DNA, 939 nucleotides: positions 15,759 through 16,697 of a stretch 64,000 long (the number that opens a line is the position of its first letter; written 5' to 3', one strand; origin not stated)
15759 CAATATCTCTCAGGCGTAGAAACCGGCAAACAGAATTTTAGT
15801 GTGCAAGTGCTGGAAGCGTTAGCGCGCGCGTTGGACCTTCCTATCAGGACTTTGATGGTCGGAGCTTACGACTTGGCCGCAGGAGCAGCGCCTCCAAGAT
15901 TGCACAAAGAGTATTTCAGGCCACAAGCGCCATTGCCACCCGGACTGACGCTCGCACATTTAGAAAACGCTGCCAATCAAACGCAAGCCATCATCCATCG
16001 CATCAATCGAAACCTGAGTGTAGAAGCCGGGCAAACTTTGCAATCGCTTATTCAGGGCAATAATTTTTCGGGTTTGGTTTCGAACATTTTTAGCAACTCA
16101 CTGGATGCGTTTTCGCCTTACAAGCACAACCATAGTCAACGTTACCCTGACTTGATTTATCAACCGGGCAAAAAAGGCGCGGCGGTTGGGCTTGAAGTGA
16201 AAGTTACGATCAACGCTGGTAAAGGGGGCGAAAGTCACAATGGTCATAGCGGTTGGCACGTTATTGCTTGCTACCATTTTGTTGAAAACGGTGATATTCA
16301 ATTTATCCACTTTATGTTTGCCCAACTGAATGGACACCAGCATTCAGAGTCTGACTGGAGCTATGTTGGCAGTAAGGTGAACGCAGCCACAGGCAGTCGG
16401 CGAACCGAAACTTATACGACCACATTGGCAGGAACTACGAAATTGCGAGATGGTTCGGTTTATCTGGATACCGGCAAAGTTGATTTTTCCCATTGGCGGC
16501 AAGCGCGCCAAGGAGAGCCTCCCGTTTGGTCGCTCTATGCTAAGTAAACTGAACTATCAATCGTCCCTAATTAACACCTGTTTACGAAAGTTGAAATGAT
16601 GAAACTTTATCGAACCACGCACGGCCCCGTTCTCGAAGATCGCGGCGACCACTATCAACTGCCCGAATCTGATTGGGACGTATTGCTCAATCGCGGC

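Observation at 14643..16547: Divergent type II R-M module in which the nuclease candidate is an XRE-HTH::PD-(D/E)xK fusion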

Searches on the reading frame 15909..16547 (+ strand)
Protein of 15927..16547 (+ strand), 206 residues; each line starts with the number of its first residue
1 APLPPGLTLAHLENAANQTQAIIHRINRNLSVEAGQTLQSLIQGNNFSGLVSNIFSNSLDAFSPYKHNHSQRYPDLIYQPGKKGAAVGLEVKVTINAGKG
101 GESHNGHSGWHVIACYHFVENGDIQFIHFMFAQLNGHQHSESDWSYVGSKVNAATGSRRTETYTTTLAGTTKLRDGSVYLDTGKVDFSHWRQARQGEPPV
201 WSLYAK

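Call 17: search_protein_representatives(protein=window:15927-16547:+)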
Query: 206 residues. Proteins with E-value up to 0.001 (for the whole library): 100; up to 1e-10: 63; up to 1e-30: 24. The best 100 are listed.
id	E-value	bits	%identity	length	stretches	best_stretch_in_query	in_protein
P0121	6.8e-83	293.8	66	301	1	2-205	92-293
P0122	2.0e-69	249.8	58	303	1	2-205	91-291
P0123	3.0e-60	219.9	71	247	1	2-137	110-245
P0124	1.6e-57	210.9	57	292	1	2-202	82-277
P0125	5.6e-55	202.6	49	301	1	2-205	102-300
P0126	1.3e-52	194.9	67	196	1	1-130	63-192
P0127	1.5e-51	191.4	54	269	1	2-180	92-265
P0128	1.4e-50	188.3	59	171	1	50-205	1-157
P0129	6.5e-48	179.6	64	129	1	82-205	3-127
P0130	1.8e-44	168.3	60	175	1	71-205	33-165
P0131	2.2e-44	168.1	48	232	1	2-204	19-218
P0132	3.9e-42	160.7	49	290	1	2-182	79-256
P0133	6.9e-42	159.9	59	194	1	60-195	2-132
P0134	1.7e-41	158.6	51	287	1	2-181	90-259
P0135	4.2e-40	154.0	52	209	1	3-194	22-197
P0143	7.6e-33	130.3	43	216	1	2-187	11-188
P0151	1.9e-24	103.0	42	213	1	2-183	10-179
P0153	3.6e-24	102.0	41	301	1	2-206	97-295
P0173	4.4e-15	72.3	31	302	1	2-179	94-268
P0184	1.9e-10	57.2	32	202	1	1-181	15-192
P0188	5.4e-09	52.4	34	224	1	2-180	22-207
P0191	1.6e-08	50.9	40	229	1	1-179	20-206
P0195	3.3e-07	46.6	32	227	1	2-180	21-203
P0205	1.6e-05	41.1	27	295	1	1-181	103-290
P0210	4.3e-05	39.7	33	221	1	3-182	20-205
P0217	4.9e-04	36.2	33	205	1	4-163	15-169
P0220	8.0e-04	35.6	26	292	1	2-195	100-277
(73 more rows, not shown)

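Call 19: search_protein_families(library=pfam, proteins=[P0131, P0143, P0151, P0184, P0188, P0191, P0195, P0210, P0205, P0217], max_evalue=1)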
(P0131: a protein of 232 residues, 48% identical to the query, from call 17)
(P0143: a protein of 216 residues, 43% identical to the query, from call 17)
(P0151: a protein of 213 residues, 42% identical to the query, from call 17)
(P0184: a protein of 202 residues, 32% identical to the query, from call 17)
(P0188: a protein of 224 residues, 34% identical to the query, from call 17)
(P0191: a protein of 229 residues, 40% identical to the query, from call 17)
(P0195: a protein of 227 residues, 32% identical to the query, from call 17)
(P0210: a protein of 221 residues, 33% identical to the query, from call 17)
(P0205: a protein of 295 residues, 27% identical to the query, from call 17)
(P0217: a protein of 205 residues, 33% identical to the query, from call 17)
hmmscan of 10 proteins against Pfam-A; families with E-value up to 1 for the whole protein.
P0131 (232 aa): 1 family
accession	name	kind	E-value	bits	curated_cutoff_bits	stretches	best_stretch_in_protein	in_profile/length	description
PF15378.11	DUF4605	-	0.18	12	27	1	38-55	1-18/59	Domain of unknown function (DUF4605)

P0143 (216 aa): 1 family
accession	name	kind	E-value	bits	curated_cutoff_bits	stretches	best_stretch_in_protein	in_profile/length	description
PF24215.1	H_T_assoc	-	0.024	14.6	27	1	17-86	64-132/237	Phage head to tail associated domain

P0151 (213 aa): 0 families

P0184 (202 aa): 0 families

P0188 (224 aa): 0 families

P0191 (229 aa): 0 families

P0195 (227 aa): 1 family
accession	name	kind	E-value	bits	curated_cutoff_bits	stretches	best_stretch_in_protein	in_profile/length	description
PF15942.10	DUF4751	-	0.088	13.3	25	1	19-62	65-107/121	Domain of unknown function (DUF4751)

P0210 (221 aa): 0 families

P0205 (295 aa): 6 families
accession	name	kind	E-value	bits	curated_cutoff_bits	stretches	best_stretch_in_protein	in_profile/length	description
PF01381.28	HTH_3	-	3.2e-16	59.5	23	1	13-67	1-55/55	Helix-turn-helix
PF13560.12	HTH_31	-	3.6e-13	50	27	1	8-67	1-61/64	Helix-turn-helix domain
PF13443.12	HTH_26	-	1.9e-07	31.7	22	1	14-68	3-58/63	Cro/C1-type HTH DNA-binding domain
PF12844.13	HTH_19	-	0.037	14.4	30.2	1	12-71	3-62/64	Helix-turn-helix domain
PF13413.12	HTH_25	-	0.097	12.9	24.6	1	14-44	3-33/62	Helix-turn-helix domain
PF13744.12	HTH_37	-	0.12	12.6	27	1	5-60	15-68/80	Helix-turn-helix domain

P0217 (205 aa): 0 families

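Call 20: search_protein_families(library=padloc, proteins=[P0131, P0143, P0151, P0184, P0188, P0191, P0195, P0210, P0205, P0217], max_evalue=0.1)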
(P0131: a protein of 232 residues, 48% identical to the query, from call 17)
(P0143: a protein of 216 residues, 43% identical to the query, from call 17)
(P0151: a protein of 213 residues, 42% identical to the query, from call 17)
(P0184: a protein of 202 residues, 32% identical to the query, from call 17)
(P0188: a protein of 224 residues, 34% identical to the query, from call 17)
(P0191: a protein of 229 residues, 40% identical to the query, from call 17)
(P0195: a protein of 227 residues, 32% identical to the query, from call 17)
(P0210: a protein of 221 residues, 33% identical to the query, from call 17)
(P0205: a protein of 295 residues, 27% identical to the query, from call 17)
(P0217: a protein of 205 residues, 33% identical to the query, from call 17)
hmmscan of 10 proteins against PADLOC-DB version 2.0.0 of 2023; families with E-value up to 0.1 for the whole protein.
P0131 (232 aa): 0 families

P0143 (216 aa): 0 families

P0151 (213 aa): 0 families

P0184 (202 aa): 0 families

P0188 (224 aa): 1 family
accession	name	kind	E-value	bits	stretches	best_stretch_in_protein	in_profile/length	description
PDLC03564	REase_II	-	0.0027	15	1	27-103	20-94/267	Type II restriction enzyme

P0191 (229 aa): 0 families

P0195 (227 aa): 0 families

P0210 (221 aa): 0 families

P0205 (295 aa): 19 families
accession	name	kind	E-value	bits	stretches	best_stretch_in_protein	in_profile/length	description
PDLC03665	Control_protein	-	5.2e-23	79.1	1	2-71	2-72/77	control protein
PDLC03666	Control_protein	-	1.6e-19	68.1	1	4-68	2-66/77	control protein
PDLC03664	Control_protein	-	3.5e-19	67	1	8-67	13-72/74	control protein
PDLC03671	Control_protein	-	7.7e-15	52.9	1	4-69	10-75/84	control protein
PDLC04142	capH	-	1.4e-11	43.3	1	4-75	2-73/103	capH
PDLC03564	REase_II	-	2.2e-10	38.3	2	110-181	21-92/267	Type II restriction enzyme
PDLC03668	Control_protein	-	6.1e-10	37.5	1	12-62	12-62/79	control protein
PDLC02926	HTH_VI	-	1.3e-09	36.2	1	9-71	2-64/92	-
PDLC03536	REase_II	-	3.7e-05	21.5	1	15-69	17-71/237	Type II restriction enzyme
PDLC03954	RmrA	-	7e-05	19.9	1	5-73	7-75/380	-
PDLC04775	PDC-M69A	-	0.00059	18.3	1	8-72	7-71/113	-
PDLC03953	RmrA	-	0.00077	16.8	1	10-62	7-59/373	-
PDLC03952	RmrA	-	0.0017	15.3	1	13-66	27-80/395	-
PDLC03949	RmrA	-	0.0021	15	1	17-64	11-58/363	-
PDLC03947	RmrA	-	0.0077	13.1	1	11-64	14-67/383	-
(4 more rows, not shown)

P0217 (205 aa): 0 families

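Call 25: predict_structure(alignment_id=A2)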
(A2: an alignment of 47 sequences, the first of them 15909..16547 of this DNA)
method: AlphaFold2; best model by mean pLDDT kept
length: 212 residues; sequences in the alignment: 47
mean_pLDDT: 94.7   pTM: 0.90
mean pLDDT of the five models: 94.7, 94.6, 94.3, 93.8, 93.7
residues with pLDDT >= 90: 184; 70-90: 23; 50-70: 5; < 50: 0
segments of 3 or more residues with pLDDT < 50: none
pLDDT, mean of each block of 10 residues (from residue 1): 96 98 99 98 97 97 98 87 90 96 95 96 97 98 97 80 83 98 98 96 96 86
secondary structure, 60 per line:
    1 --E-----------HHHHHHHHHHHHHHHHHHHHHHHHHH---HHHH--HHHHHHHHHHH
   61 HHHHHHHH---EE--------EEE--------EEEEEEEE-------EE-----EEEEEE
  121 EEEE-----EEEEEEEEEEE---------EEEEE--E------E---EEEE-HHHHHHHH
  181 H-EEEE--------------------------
elements in order: H15-40 H44-47 H50-68 E82-84 E93-100 E115-124 E130-140 E150-154 E168-171 H173-181 E183-186

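Call 35: search_solved_structures(query=A2, max_evalue=10, show_alignments=2)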
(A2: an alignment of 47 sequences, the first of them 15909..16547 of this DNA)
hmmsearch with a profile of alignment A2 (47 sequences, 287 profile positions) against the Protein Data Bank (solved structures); distinct sequences matched with E-value up to 10: 80 (the best 60 are shown).
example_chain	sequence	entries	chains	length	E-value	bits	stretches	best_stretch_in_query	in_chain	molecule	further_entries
2b5a_A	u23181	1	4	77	1.3e-11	47.6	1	4-62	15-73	C.BclI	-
5tn0_A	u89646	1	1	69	1.5e-09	40.7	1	3-65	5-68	HTH-type transcriptional regulator SinR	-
1b0n_A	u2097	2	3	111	1.6e-09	40.7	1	3-67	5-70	PROTEIN (SINR PROTEIN) | HTH-TYPE TRANSCRIPTIONAL REGULATOR SINR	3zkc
3qq6_A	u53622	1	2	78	2e-09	40.4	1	3-65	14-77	HTH-type transcriptional regulator sinR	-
1y7y_A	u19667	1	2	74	2e-09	40.4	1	4-58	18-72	C.AhdI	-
9xz9_A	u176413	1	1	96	2.2e-08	37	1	2-59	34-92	Quorum sensing controller protein QseC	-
3vk0_A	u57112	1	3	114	2.4e-08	36.8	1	6-60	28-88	Transcriptional regulator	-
5woq_A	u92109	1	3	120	1.7e-07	34.1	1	5-70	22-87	Transcriptional regulator ClgR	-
4fn3_A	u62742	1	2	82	2.6e-07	33.4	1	4-54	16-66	Regulatory protein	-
3clc_A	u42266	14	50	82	2.7e-07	33.4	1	4-54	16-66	Regulatory protein | R-M CONTROLLER PROTEIN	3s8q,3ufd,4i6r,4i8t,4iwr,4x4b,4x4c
3f51_A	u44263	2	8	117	2.9e-07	33.3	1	5-67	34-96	Clp gene regulator (ClgR)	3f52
4f8d_A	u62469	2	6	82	3e-07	33.2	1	4-54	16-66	Regulatory protein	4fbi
3g5g_A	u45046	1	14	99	4.2e-07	32.7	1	4-54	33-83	Regulatory protein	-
4i6t_A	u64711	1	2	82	5.3e-07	32.4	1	4-54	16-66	Regulatory protein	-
6rnz_A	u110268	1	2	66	7.2e-07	32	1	3-59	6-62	HTH-type transcriptional regulator DdrOC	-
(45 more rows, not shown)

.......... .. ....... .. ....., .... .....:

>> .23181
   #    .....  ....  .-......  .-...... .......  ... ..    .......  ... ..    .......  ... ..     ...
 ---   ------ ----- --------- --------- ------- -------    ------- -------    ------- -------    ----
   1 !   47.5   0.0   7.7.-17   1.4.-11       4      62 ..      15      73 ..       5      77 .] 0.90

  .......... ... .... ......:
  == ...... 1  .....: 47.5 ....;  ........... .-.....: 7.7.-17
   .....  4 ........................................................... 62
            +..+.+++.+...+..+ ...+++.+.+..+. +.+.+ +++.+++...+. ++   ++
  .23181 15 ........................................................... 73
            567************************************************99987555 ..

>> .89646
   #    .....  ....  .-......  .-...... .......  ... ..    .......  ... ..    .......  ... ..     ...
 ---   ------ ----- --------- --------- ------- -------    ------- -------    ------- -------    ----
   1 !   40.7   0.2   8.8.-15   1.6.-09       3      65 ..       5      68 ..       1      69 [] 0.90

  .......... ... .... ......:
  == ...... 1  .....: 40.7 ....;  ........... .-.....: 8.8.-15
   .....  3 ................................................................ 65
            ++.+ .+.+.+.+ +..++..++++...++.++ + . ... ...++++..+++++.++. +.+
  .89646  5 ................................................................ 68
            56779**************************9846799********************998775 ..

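Call 36: fold_search(model_id=the predicted structure, library=pdb)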
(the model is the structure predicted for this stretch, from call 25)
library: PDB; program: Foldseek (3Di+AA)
matches with E <= 10: 236; with E <= 0.001: 0
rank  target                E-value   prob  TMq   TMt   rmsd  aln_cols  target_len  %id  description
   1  5tgx_A                8.9e-03  0.89  0.26  0.25  10.0       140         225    8  Restriction/modification system-Type II R-SwaI complexed with partially cleaved DNA (released 2016-12-21)
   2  5tgq                  1.2e-02  0.94  0.32  0.30   9.2       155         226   10  Restriction-modification system Type II R.SwaI, DNA free (released 2016-12-21)
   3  2ezv_B                1.4e-02  0.90  0.35  0.29   8.7       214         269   10  Crystal structure of tetrameric restriction endonuclease SfiI bound to cognate DNA. (released 2006-01-24)
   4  2ezv_A                1.8e-02  0.87  0.35  0.29   8.9       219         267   10  Crystal structure of tetrameric restriction endonuclease SfiI bound to cognate DNA. (released 2006-01-24)
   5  1ev7_A                4.7e-02  0.97  0.46  0.35   4.5       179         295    9  CRYSTAL STRUCTURE OF DNA RESTRICTION ENDONUCLEASE NAEI (released 2000-10-19)
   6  1rv5_A                5.3e-02  0.44  0.26  0.23   8.4       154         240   12  COMPLEX OF ECORV ENDONUCLEASE WITH D(AAAGAT)/D(ATCTT) (released 1998-11-11)
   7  2jbr_B                8.8e-02  0.13  0.18  0.11  17.6       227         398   13  Structure of the monooxygenase component of p-hydroxyphenylacetate hydroxylase from Acinetobacter baumanni (released 2007-01-23)
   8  1iaw_A                1.0e-01  0.77  0.43  0.33   6.0       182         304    9  CRYSTAL STRUCTURE OF NAEI COMPLEXED WITH 17MER DNA (released 2001-08-03)
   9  1ev7_B                1.4e-01  0.80  0.44  0.34   4.9       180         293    9  CRYSTAL STRUCTURE OF DNA RESTRICTION ENDONUCLEASE NAEI (released 2000-10-19)
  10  5af7_B                1.4e-01  0.08  0.18  0.11  20.4       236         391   12  3-Sulfinopropionyl-coenzyme A (3SP-CoA) desulfinase from Advenella mimigardefordensis DPN7T: crystal structure and fun (released 2015-06-03)
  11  5af7_A                1.4e-01  0.08  0.18  0.11  19.7       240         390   12  3-Sulfinopropionyl-coenzyme A (3SP-CoA) desulfinase from Advenella mimigardefordensis DPN7T: crystal structure and fun (released 2015-06-03)
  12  5mr6_A                2.1e-01  0.06  0.15  0.10  18.2       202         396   11  XiaF from Streptomyces sp. in complex with FADH2 and Glycerol (released 2017-06-28)
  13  7p98_A                2.9e-01  0.05  0.15  0.11  18.2       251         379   11  Cyclohex-1-ene-1-carboxyl-CoA dehydrogenase in a substrate-free state (released 2022-07-13)
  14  5lvu                  3.0e-01  0.06  0.16  0.10  17.1       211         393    9  XiaF (apo) from Streptomyces sp. (released 2017-06-28)
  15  1tx3_D                3.2e-01  0.16  0.23  0.21  14.7       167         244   12  HINCII BOUND TO COGNATE DNA (released 2005-02-15)
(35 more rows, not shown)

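Call 37: find_encoding_contigs(protein=P0131, flank=4000, max_places=3)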
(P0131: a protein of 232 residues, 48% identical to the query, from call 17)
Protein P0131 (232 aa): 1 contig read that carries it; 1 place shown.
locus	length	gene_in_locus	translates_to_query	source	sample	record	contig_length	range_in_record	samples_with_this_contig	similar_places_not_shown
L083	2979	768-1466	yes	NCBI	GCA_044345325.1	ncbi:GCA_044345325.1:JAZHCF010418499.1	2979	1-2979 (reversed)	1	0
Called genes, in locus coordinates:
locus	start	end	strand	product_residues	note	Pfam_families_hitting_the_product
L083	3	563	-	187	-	?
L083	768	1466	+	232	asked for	-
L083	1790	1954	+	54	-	-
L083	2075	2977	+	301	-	?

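Call 38: find_encoding_contigs(protein=P0195, flank=4000, max_places=3)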
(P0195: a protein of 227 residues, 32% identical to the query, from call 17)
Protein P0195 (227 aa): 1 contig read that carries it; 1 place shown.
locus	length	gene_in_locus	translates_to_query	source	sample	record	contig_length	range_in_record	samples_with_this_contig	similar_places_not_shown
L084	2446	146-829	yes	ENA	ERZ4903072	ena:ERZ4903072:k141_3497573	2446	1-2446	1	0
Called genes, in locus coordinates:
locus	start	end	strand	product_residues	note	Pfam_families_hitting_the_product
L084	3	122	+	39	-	?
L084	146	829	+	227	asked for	-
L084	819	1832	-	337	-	PF01555:N6_N4_Mtase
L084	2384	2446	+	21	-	?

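Call 39: search_protein_families(library=pfam, proteins=[L084:3-122:+, L083:3-563:-, L083:2075-2977:+, L084:819-1832:-], max_evalue=0.01)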
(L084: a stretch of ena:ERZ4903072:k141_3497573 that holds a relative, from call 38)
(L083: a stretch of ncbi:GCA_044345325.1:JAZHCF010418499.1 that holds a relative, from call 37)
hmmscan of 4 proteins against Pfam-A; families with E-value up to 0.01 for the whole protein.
L084:3-122:+ (39 aa): 0 families

L083:3-563:- (187 aa): 2 families
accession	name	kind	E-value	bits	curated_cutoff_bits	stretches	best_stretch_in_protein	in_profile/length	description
PF01555.25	N6_N4_Mtase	-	0.00014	22.3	26.7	1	23-104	2-52/221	DNA methylase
PF01170.24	UPF0020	-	0.00079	19.6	22.3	1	17-45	117-145/197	RMKL-like, methyltransferase domain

L083:2075-2977:+ (301 aa): 0 families

L084:819-1832:- (337 aa): 2 families
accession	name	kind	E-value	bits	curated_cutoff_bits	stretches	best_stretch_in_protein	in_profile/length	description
PF01555.25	N6_N4_Mtase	-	3e-19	70.3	26.7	1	63-314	1-221/221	DNA methylase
PF09445.16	Methyltransf_15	-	0.0092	16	22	0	277-312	3-38/165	RNA cap guanine-N2 methyltransferase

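Call 40: find_encoding_contigs(protein=P0143, flank=4000, max_places=3)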
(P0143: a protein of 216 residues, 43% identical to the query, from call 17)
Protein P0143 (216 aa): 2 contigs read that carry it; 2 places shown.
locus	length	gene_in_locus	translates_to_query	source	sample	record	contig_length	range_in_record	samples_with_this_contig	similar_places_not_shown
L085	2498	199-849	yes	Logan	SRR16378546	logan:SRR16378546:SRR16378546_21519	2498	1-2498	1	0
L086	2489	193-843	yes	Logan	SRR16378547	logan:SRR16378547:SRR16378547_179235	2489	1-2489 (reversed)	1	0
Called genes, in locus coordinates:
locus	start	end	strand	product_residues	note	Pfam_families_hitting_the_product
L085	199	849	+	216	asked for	-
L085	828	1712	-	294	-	PF01555:N6_N4_Mtase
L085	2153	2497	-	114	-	?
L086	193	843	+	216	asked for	-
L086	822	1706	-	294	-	PF01555:N6_N4_Mtase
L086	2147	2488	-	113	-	?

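Call 41: find_encoding_contigs(protein=P0188, flank=4000, max_places=3)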
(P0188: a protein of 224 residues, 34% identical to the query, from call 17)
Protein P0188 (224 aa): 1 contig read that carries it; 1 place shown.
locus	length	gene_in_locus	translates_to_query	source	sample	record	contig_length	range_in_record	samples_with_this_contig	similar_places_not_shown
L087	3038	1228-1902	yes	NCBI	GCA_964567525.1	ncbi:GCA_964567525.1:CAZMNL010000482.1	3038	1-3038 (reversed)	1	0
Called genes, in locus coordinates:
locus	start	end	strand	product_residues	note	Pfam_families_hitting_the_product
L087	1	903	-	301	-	?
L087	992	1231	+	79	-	PF13560:HTH_31, PF01381:HTH_3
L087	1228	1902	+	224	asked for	-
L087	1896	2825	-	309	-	PF01555:N6_N4_Mtase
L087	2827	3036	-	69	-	?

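Call 44: search_protein_families(library=padloc, proteins=[L087:992-1231:+, L087:1896-2825:-, L085:828-1712:-, L084:819-1832:-], max_evalue=0.00001)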
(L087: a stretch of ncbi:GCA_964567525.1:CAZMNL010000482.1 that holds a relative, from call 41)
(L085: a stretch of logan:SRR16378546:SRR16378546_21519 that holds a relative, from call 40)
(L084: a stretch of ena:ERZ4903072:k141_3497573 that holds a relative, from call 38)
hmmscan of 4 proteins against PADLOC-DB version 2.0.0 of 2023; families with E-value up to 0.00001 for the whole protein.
L087:992-1231:+ (79 aa): 2 families
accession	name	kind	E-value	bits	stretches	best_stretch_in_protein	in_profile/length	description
PDLC03951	RmrA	-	1.4e-06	25.5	1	14-74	10-69/400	-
PDLC02926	HTH_VI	-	5.7e-06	24.5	1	14-67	3-56/92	-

L087:1896-2825:- (309 aa): 23 families
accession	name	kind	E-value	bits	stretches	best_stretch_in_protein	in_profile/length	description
PDLC03215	MTase_II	-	6.4e-102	338.9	1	3-284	50-329/331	Type II methyltransferase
PDLC03371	MTase_II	-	3.7e-23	80.4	1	3-276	12-252/260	Type II methyltransferase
PDLC03228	MTase_II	-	1.2e-16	59.2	1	212-273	142-202/227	Type II methyltransferase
PDLC03299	MTase_II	-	4e-16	57.4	1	202-282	184-263/296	Type II methyltransferase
PDLC03216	MTase_II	-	8.3e-14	49.3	1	214-288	194-267/364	Type II methyltransferase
PDLC03353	MTase_II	-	2.4e-13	48.2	1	205-276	180-250/260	Type II methyltransferase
PDLC03350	MTase_II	-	2e-12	45.2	1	5-279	60-298/312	Type II methyltransferase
PDLC03738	oMTase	-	2.8e-11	40.8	1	213-289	203-278/376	orphan methyltransferase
PDLC03265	MTase_II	-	4.4e-11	40.8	1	212-274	265-326/333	Type II methyltransferase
PDLC03320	MTase_II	-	7.7e-11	39.7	1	206-283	205-281/289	Type II methyltransferase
PDLC03387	MTase_II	-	2.1e-10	38.2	1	214-277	214-276/289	Type II methyltransferase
PDLC03229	MTase_II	-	8.2e-10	36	1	211-273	336-397/436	Type II methyltransferase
PDLC03321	MTase_II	-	1e-09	36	1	213-275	181-241/245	Type II methyltransferase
PDLC04134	mad2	-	2.5e-09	34.5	0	218-283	275-340/492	mads_2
PDLC03224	MTase_II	-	5.4e-08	30.2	1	237-263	96-122/481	Type II methyltransferase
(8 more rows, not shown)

L085:828-1712:- (294 aa): 38 families (the best 25 are shown)
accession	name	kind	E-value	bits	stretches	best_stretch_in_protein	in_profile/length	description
PDLC03215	MTase_II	-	3.4e-90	300.4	1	5-280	52-324/331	Type II methyltransferase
PDLC03371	MTase_II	-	7.7e-29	99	1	3-275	12-250/260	Type II methyltransferase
PDLC03353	MTase_II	-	1.4e-20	71.9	1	208-277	183-250/260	Type II methyltransferase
PDLC03320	MTase_II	-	1.5e-17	61.7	1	199-288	197-285/289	Type II methyltransferase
PDLC03299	MTase_II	-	2.6e-17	61.3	1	211-275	192-255/296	Type II methyltransferase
PDLC03228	MTase_II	-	4.9e-17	60.5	1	214-275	143-203/227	Type II methyltransferase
PDLC03265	MTase_II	-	5.9e-16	56.8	1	194-279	249-330/333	Type II methyltransferase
PDLC03387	MTase_II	-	8e-15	52.7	1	213-274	212-272/289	Type II methyltransferase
PDLC03216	MTase_II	-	9e-14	49.2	1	214-283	193-261/364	Type II methyltransferase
PDLC03350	MTase_II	-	1.3e-13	49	1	3-277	58-295/312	Type II methyltransferase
PDLC03738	oMTase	-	8.6e-13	45.7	1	214-283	203-271/376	orphan methyltransferase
PDLC03229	MTase_II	-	2.1e-11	41.3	1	197-272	325-395/436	Type II methyltransferase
PDLC04134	mad2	-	2.6e-11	41.1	0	218-279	274-335/492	mads_2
PDLC03283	MTase_II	-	1.1e-10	39.4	1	236-281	230-275/352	Type II methyltransferase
PDLC03321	MTase_II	-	1.1e-10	39.2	1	196-273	167-238/245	Type II methyltransferase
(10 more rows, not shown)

L084:819-1832:- (337 aa): 30 families (the best 25 are shown)
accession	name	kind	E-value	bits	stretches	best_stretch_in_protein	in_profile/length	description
PDLC03215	MTase_II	-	1.5e-106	354.1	1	36-322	41-327/331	Type II methyltransferase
PDLC03371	MTase_II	-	7.8e-27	92.4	1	42-319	9-255/260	Type II methyltransferase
PDLC03320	MTase_II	-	5.7e-18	63.1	1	241-328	200-286/289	Type II methyltransferase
PDLC03299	MTase_II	-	1.8e-17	61.8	1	231-316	173-257/296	Type II methyltransferase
PDLC03265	MTase_II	-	2.4e-17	61.4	1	252-316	265-328/333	Type II methyltransferase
PDLC03353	MTase_II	-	2e-16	58.3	1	246-316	181-250/260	Type II methyltransferase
PDLC03216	MTase_II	-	3.1e-15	54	1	252-333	192-272/364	Type II methyltransferase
PDLC03350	MTase_II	-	7.6e-15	53.1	1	247-320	227-299/312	Type II methyltransferase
PDLC03387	MTase_II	-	1.5e-14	51.9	1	252-317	212-276/289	Type II methyltransferase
PDLC03228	MTase_II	-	1.9e-13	48.8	1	253-316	143-205/227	Type II methyltransferase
PDLC03738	oMTase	-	3.6e-13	47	1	242-324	193-273/376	orphan methyltransferase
PDLC03305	MTase_II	-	1.2e-10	39.2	0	252-315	181-241/513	Type II methyltransferase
PDLC03300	MTase_II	-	1.8e-09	35.1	0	244-325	205-285/302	Type II methyltransferase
PDLC04134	mad2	-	3.6e-09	34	0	259-319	276-336/492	mads_2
PDLC03321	MTase_II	-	3.9e-09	34.1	0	252-314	180-240/245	Type II methyltransferase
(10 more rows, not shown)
